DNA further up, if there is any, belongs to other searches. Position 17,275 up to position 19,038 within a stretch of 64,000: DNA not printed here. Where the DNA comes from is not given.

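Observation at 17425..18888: Aldo/keto reductase fused to a RidA/YjgF (reactive-intermediate deaminase) domain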

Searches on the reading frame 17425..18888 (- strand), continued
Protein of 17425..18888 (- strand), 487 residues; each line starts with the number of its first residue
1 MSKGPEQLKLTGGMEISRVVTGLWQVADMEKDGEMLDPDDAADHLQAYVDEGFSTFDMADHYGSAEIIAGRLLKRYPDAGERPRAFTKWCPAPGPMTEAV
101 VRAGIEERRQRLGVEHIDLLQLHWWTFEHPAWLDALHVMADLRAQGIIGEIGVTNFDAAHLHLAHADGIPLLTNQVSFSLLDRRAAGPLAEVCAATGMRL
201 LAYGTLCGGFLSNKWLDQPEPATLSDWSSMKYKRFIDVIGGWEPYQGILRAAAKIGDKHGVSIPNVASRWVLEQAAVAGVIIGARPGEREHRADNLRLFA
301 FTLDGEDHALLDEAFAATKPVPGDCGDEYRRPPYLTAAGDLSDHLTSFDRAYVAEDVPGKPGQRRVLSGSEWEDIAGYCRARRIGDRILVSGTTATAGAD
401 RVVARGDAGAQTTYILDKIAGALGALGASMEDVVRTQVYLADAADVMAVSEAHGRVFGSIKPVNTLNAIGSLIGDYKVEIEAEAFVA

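Call 99: search_protein_families(library=ncbifam, proteins=[L091:5107-6591:+], max_evalue=0.001)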
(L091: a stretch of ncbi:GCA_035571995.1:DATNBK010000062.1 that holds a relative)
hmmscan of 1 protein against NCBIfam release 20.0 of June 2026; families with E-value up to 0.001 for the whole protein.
L091:5107-6591:+ (494 aa): 24 families
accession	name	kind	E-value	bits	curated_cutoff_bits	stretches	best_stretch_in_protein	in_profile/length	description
TIGR00909.1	2A0306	subfamily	5.5e-54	183.7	556.8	1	9-440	1-408/429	amino acid transporter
NF053761.1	BrChAATpBcaP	equivalog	1.7e-33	116.4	690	1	6-425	17-418/460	branched-chain amino acid transporter BcaP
TIGR00906.1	2A0303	subfamily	5.8e-31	107.5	681.7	1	8-401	28-426/602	cationic amino acid transport permease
TIGR00905.1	2A0302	subfamily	7.1e-25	87.7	409.05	1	10-405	6-385/473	basic amino acid/polyamine antiporter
TIGR00911.1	2A0308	subfamily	4.3e-23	81.5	701.8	1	8-479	43-480/505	L-type amino acid transporter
NF007929.0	PRK10644.1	equivalog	4.4e-22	78.4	574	1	10-404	7-378/445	arginine/agmatine antiporter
TIGR00908.1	2A0305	equivalog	7.7e-17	61.3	381.75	1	45-474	39-430/442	ethanolamine permease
TIGR04298.1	his_histam_anti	equivalog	3.1e-15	56.4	750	1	12-399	1-370/429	histidine-histamine antiporter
NF008466.1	PRK11357.1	equivalog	8.1e-15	54.7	800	1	8-368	5-347/446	fructoselysine/psicoselysine transporter FrlA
NF008245.0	PRK11021.1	equivalog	4.9e-12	45.6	284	1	9-404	4-370/419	L-methionine/branched-chain amino acid transporter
TIGR01773.1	GABAperm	equivalog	2.7e-11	42.9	678.1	1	22-439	23-421/452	GABA permease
NF040513.1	antiport_TyrP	equivalog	8.2e-11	41.2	630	1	22-469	12-447/465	tyrosine-tyramine antiporter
TIGR00930.1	2a30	subfamily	5.9e-10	38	953.4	1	56-370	120-456/936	K-Cl cotransporter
NF047867.1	AA_transp_ThrP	exception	3e-09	36.4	850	1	28-366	23-346/461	bifunctional threonine/serine APC transporter ThrP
NF008016.0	PRK10746.1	equivalog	9.3e-09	34.8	799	1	28-366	23-346/461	amino acid permease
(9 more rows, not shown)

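Call 100: search_solved_structures(query=L091:5107-6588:+, max_evalue=0.00001)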
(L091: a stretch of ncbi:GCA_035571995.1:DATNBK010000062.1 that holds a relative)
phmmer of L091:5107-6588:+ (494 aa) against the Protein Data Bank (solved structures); distinct sequences matched with E-value up to 0.00001: 29.
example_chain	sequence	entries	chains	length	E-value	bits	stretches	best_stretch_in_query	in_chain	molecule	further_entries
9uat_A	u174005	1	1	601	2.4e-21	79.4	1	7-401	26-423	High affinity cationic amino acid transporter 1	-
9fqt_A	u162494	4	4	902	1.7e-20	76.6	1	8-401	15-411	High affinity cationic amino acid transporter 1,Green fluorescent protein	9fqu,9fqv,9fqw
9sqh_A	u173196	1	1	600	2.2e-18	69.6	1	8-367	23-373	Cationic amino acid transporter 4, vacuolar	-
9hjk_A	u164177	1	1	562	3.6e-18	68.9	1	8-367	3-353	Cationic amino acid transporter 4, vacuolar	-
7ccs_B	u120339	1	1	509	7.5e-18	67.9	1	8-423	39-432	Consensus mutated Anionic Amino Acid Transporter Light Chain, Xc- System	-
5oqt_A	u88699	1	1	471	1.6e-17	66.8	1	8-432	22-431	Amino acid transporter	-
3ncy_A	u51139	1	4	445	2.1e-17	66.4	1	12-404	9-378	AdiC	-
6f34_A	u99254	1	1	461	7.3e-17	64.6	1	8-432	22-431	Amino acid transporter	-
3ob6_A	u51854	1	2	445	1.1e-16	64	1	12-405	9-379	AdiC arginine:agmatine antiporter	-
3lrb_A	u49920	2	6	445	1.9e-16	63.2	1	12-405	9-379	Arginine/agmatine antiporter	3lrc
5j4i_A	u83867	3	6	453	2e-16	63.1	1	12-405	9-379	Arginine/agmatine antiporter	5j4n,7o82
3l1l_A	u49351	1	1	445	9.7e-16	60.9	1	12-405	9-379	Arginine/agmatine antiporter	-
8qey_A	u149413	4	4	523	2.7e-15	59.4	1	5-430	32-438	Asc-type amino acid transporter 1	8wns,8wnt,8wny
9i1z_B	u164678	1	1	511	2.2e-13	53.1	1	8-365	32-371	Y+L amino acid transporter 1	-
8xxi_A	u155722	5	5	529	2.2e-13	53.1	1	8-366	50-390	Y+L amino acid transporter 1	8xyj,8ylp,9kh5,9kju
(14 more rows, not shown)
